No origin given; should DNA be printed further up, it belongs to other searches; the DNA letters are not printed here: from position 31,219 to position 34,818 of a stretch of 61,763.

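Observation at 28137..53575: Candidate surface-megaprotein system: giant gene coupled to an SH3b/TM protein and an M16 peptidase, flanked by a paralogous SH3b/TM protein and an HTH regulator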

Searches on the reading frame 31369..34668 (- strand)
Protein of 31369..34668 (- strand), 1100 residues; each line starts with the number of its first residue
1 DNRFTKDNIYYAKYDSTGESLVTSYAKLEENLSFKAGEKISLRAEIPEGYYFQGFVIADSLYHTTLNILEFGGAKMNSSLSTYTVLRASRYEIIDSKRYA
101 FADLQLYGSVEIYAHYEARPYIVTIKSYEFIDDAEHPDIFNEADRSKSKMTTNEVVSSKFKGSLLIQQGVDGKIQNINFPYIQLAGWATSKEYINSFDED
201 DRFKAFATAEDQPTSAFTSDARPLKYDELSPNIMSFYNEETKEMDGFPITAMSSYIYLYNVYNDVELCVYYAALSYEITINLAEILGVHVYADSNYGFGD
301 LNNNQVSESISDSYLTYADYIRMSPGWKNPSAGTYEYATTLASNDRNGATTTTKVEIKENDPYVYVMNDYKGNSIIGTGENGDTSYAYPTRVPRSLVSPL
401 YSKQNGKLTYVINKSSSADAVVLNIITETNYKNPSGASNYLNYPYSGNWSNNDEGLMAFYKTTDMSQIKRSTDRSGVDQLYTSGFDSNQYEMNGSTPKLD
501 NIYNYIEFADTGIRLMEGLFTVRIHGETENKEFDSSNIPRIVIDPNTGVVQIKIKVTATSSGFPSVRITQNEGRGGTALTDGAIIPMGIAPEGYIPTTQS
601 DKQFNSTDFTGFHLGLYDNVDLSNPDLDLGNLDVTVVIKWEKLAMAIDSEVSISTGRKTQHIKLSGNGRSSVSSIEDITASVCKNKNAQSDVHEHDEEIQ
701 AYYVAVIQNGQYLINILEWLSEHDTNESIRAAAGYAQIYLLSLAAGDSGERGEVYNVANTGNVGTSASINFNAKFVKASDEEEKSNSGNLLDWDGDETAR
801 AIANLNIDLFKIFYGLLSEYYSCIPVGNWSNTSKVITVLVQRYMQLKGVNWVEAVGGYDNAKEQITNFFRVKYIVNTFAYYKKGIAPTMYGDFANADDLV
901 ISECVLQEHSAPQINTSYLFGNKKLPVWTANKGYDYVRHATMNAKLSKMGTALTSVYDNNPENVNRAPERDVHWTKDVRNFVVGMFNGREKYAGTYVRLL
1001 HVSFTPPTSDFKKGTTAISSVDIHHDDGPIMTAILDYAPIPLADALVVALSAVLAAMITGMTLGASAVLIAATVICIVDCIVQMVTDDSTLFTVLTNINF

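Call 81: search_protein_families(library=padloc, proteins=[window:31369-34668:-], max_evalue=0.01)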
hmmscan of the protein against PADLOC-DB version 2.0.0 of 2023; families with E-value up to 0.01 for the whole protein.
window:31369-34668:- (1100 aa): 0 families

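Call 82: search_protein_representatives(protein=window:31369-34668:-)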
Query: 1100 residues. Proteins with E-value up to 0.001 (for the whole library): 14; up to 1e-10: 8; up to 1e-30: 6. The best 14 are listed.
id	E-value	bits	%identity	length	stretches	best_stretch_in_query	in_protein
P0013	0.0e+00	2479.4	100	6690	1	1-1100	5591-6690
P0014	4.1e-82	293.1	33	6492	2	36-764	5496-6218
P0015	3.2e-81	290.1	35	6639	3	249-724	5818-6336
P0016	1.7e-71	258.0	33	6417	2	40-720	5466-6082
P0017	4.0e-49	183.8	30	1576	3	873-1088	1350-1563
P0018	1.8e-37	145.3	30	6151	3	253-775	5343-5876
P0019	3.0e-30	121.4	32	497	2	535-759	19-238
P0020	2.6e-14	68.6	29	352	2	874-1074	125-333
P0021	1.1e-09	53.3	35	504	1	918-1060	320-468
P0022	2.8e-07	45.3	30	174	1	927-1057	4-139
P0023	6.5e-05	37.5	32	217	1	907-1075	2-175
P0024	9.8e-05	36.9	37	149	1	955-1045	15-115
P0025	1.9e-04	35.9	28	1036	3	36-193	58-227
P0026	5.7e-04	34.4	28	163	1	975-1088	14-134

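Call 91: find_encoding_contigs(protein=P0017, flank=10000, max_places=2)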
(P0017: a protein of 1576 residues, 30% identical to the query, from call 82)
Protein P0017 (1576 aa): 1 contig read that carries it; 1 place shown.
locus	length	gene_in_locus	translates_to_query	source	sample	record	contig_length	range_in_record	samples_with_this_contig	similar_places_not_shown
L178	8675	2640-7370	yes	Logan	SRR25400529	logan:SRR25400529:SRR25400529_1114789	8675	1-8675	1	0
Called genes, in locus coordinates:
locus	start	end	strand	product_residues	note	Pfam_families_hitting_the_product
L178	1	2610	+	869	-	?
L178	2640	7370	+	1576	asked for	-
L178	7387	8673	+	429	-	?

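Call 92: find_encoding_contigs(protein=P0021, flank=10000, max_places=2)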
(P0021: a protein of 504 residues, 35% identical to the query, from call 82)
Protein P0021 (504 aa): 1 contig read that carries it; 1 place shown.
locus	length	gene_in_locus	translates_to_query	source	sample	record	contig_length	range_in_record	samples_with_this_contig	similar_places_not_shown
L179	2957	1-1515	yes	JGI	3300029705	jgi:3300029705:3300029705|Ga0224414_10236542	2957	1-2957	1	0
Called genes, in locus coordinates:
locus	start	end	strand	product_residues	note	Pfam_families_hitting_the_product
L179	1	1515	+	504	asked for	?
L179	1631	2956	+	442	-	?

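Call 93: find_encoding_contigs(protein=P0023, flank=10000, max_places=2)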
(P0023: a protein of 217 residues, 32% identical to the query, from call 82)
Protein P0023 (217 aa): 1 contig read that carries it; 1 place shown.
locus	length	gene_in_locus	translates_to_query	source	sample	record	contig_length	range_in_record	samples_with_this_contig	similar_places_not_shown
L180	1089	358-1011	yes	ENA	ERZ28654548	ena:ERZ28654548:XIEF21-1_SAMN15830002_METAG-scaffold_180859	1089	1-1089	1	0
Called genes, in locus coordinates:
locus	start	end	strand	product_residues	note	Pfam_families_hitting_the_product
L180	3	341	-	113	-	?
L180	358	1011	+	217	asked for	-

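Call 118: search_protein_families(library=pfam, proteins=[P0017, P0019, P0021, P0025, P0020], max_evalue=0.05)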
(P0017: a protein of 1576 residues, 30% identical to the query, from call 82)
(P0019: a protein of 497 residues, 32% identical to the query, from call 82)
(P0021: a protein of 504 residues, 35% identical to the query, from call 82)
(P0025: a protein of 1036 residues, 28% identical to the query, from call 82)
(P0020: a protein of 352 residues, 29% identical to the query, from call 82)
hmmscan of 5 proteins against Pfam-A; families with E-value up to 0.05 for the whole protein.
P0017 (1576 aa): 0 families

P0019 (497 aa): 0 families

P0021 (504 aa): 0 families

P0025 (1036 aa): 1 family
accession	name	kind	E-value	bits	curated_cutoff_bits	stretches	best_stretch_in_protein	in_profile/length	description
PF18998.6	Flg_new_2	-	0.0031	17.9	23.6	0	184-232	3-51/73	Divergent InlB B-repeat domain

P0020 (352 aa): 0 families
